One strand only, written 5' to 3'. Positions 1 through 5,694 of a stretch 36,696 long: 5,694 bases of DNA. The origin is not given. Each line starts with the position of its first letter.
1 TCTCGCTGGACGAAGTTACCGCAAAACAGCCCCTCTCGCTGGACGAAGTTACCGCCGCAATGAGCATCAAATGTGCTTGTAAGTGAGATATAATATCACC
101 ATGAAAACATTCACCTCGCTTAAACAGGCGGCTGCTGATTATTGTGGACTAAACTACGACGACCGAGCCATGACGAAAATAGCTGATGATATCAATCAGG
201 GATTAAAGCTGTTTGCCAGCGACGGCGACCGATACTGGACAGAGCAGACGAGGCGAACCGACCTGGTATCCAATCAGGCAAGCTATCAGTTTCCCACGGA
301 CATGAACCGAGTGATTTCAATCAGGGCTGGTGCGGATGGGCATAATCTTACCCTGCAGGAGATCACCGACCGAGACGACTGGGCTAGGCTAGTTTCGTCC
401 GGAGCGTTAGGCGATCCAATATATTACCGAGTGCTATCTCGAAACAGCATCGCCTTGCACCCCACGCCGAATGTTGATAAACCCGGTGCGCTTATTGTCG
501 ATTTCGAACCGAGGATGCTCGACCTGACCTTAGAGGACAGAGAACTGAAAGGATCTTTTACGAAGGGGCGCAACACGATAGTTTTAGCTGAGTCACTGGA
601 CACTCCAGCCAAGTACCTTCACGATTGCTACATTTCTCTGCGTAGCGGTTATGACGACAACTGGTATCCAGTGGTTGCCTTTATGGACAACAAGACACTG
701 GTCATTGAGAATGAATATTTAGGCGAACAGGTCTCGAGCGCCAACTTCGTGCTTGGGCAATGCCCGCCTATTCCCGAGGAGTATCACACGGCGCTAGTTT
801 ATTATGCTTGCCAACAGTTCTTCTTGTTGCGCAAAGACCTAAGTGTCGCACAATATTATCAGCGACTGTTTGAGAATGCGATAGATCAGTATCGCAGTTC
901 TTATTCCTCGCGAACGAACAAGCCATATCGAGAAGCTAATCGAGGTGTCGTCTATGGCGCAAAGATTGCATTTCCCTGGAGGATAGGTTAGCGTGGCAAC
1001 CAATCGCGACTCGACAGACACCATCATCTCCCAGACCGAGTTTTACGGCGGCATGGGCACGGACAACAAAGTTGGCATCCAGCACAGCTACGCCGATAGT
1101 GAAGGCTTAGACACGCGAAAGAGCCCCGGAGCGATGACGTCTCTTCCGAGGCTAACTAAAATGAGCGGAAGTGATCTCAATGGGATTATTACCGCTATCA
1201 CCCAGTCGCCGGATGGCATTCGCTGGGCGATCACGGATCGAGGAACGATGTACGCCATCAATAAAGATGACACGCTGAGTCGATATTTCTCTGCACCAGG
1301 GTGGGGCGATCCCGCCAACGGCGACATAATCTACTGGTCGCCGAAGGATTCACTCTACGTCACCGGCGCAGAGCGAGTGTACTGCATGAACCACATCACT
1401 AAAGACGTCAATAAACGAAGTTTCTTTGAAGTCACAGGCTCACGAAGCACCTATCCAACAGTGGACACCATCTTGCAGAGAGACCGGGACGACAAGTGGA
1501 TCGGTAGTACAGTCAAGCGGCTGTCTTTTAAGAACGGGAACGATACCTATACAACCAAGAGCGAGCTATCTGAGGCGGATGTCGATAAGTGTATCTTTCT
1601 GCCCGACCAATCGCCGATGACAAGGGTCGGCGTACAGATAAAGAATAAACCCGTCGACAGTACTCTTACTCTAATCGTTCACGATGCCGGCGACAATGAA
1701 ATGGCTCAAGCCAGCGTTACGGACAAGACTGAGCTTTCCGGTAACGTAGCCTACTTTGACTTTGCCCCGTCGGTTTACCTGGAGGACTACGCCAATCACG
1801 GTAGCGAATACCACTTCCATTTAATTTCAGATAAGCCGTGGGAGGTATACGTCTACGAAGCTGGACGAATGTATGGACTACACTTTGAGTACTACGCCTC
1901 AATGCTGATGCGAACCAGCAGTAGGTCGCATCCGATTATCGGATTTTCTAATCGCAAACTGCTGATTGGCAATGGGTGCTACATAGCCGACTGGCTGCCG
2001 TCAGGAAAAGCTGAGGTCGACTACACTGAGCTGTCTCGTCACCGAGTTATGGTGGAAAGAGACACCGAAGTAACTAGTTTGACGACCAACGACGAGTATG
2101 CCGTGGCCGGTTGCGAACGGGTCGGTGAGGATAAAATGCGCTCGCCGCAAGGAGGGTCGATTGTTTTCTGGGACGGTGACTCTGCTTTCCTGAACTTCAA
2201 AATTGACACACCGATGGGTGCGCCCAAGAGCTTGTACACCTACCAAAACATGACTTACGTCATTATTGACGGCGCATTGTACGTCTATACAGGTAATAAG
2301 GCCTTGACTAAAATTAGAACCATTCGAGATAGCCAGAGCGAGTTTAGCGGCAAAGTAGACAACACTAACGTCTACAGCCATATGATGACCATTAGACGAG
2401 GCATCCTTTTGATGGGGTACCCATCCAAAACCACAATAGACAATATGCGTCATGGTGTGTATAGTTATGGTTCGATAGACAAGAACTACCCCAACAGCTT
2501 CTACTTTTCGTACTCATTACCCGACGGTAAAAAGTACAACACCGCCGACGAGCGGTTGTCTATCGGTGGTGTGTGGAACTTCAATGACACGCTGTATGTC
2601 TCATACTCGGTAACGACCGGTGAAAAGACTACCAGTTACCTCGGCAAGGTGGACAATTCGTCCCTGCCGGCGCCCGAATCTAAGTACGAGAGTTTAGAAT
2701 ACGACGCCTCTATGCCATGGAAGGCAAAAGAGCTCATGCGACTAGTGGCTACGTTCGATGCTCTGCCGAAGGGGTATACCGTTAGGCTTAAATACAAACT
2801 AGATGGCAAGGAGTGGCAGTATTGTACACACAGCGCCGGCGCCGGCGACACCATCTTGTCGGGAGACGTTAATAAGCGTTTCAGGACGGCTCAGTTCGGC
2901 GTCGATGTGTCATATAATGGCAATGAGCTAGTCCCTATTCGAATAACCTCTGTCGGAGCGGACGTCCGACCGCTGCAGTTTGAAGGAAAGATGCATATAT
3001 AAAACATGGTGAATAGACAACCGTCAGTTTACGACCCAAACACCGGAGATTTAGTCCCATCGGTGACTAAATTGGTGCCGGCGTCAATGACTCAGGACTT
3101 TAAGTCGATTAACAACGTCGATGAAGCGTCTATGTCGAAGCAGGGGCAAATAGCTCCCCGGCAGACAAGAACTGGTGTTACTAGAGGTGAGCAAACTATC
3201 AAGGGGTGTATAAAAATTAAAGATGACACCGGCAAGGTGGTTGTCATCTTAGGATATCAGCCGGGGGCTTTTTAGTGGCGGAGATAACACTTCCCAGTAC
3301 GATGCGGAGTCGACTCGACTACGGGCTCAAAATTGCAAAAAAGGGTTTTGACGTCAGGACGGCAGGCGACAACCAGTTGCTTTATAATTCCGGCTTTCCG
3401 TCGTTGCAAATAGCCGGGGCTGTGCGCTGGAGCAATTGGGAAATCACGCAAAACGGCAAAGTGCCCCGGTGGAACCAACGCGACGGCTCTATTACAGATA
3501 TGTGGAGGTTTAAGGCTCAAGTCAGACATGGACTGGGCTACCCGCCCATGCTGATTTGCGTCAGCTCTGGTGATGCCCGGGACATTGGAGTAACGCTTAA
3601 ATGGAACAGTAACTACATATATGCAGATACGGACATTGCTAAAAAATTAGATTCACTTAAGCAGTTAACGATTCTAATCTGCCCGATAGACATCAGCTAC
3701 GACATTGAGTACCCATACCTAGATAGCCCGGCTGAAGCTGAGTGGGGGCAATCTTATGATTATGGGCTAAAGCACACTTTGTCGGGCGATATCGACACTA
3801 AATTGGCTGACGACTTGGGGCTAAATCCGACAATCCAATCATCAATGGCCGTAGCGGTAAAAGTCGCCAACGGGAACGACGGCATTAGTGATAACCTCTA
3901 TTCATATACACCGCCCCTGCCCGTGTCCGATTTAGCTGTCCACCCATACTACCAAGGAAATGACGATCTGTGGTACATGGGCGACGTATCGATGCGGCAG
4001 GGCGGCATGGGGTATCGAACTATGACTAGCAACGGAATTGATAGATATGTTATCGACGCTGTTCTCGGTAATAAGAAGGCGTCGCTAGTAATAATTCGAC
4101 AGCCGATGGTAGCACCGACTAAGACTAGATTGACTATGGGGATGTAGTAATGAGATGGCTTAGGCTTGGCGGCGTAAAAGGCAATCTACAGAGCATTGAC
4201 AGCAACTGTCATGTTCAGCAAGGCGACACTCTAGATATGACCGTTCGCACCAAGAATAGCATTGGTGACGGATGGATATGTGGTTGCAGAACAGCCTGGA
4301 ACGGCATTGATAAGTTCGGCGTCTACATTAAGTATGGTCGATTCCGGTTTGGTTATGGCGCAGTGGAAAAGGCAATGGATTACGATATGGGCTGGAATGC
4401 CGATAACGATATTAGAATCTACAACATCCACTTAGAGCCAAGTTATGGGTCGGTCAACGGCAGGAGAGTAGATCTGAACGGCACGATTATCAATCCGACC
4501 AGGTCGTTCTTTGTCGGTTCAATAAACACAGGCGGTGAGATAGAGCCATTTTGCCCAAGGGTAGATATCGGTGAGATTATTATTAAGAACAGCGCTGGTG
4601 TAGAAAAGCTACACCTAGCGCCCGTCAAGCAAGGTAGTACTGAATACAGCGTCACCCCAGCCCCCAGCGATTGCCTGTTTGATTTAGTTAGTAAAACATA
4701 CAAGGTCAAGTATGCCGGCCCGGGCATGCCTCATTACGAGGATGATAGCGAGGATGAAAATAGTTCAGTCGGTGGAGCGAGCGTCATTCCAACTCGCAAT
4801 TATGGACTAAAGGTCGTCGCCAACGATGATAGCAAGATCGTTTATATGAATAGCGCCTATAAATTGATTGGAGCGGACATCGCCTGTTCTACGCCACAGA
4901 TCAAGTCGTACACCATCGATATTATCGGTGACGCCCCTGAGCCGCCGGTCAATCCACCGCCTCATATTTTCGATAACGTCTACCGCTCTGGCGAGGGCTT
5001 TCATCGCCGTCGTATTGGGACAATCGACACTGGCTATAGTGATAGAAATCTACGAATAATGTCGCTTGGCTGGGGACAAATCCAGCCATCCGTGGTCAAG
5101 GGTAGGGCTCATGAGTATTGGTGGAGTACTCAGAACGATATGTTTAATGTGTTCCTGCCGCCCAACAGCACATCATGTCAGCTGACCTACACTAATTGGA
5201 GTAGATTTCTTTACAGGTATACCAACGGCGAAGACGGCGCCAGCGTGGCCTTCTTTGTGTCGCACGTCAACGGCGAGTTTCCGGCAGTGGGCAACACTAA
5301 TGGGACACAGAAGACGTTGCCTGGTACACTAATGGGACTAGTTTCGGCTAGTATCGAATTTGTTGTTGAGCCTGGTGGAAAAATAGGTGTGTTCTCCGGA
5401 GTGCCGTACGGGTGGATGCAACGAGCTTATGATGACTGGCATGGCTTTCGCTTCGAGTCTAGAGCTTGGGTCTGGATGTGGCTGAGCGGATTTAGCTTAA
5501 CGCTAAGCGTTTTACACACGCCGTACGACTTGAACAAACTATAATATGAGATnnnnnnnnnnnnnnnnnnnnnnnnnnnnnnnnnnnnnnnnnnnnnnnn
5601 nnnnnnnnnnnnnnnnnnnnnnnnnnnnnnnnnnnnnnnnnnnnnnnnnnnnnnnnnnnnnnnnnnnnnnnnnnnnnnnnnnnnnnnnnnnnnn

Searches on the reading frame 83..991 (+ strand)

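Call 9: search_protein_families(library=phrogs, proteins=[window:83-991:+], max_evalue=0.001)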
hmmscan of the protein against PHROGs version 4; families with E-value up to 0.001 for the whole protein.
window:83-991:+ (302 aa): 3 families
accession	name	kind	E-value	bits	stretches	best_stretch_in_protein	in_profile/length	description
phrog_10775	-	tail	3.7e-05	24.5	0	228-280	174-227/237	tail protein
phrog_6013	-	tail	4.6e-05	23.6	1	52-130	50-131/228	tail protein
phrog_399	-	head and packaging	0.00062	20.4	0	36-267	33-197/220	structural protein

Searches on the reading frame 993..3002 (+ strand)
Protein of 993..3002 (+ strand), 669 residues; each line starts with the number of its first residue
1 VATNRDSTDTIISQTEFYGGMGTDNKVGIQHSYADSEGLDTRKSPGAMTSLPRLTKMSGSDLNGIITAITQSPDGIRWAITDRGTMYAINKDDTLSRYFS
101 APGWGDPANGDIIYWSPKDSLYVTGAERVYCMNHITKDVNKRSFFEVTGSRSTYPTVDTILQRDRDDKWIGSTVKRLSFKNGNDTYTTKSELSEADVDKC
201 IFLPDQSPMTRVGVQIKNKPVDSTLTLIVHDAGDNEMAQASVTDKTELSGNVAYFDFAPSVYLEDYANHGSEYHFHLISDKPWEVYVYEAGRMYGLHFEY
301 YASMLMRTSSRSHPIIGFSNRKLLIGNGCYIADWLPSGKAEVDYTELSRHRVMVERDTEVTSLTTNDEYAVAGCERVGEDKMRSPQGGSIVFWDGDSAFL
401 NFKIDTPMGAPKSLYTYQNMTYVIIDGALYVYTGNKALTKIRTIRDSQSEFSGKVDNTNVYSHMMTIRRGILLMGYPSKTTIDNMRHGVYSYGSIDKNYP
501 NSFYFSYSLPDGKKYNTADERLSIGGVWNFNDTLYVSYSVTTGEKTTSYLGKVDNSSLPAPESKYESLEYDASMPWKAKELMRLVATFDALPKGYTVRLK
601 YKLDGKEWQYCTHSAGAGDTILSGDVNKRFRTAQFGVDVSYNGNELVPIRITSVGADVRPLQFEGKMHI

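Call 9: search_protein_families(library=phrogs, proteins=[window:993-3002:+], max_evalue=0.001)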
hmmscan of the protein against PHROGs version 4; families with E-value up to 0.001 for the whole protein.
window:993-3002:+ (669 aa): 0 families

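Call 63: search_protein_families(library=pfam, proteins=[window:993-3002:+], max_evalue=0.01)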
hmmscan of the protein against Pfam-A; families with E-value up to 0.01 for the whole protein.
window:993-3002:+ (669 aa): 0 families

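Call 115: search_solved_structures(query=window:993-3002:+, max_evalue=1)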
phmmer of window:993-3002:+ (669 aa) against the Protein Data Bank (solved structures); distinct sequences matched with E-value up to 1: 0.

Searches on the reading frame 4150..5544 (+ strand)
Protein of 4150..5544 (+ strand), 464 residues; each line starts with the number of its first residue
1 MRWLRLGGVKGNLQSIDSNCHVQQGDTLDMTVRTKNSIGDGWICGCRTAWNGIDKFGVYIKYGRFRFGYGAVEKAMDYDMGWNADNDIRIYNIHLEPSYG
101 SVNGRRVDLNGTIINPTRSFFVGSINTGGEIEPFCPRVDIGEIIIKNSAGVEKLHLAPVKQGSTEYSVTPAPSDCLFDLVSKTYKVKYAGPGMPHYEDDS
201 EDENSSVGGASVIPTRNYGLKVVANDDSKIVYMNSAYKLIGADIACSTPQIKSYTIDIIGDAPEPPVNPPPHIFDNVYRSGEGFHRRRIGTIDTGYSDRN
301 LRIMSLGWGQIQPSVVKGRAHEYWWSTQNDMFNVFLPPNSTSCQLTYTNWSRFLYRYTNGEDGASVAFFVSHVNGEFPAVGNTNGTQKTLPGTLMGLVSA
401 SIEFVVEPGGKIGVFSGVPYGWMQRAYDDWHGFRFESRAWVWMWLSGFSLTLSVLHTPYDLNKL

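Call 9: search_protein_families(library=phrogs, proteins=[window:4150-5544:+], max_evalue=0.001)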
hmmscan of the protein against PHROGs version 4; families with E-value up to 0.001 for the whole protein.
window:4150-5544:+ (464 aa): 0 families

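Call 63: search_protein_families(library=pfam, proteins=[window:4150-5544:+], max_evalue=0.01)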
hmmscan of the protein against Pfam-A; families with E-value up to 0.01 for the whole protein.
window:4150-5544:+ (464 aa): 0 families

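Call 117: search_solved_structures(query=window:4150-5544:+, max_evalue=1)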
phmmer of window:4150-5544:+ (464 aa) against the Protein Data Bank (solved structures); distinct sequences matched with E-value up to 1: 0.
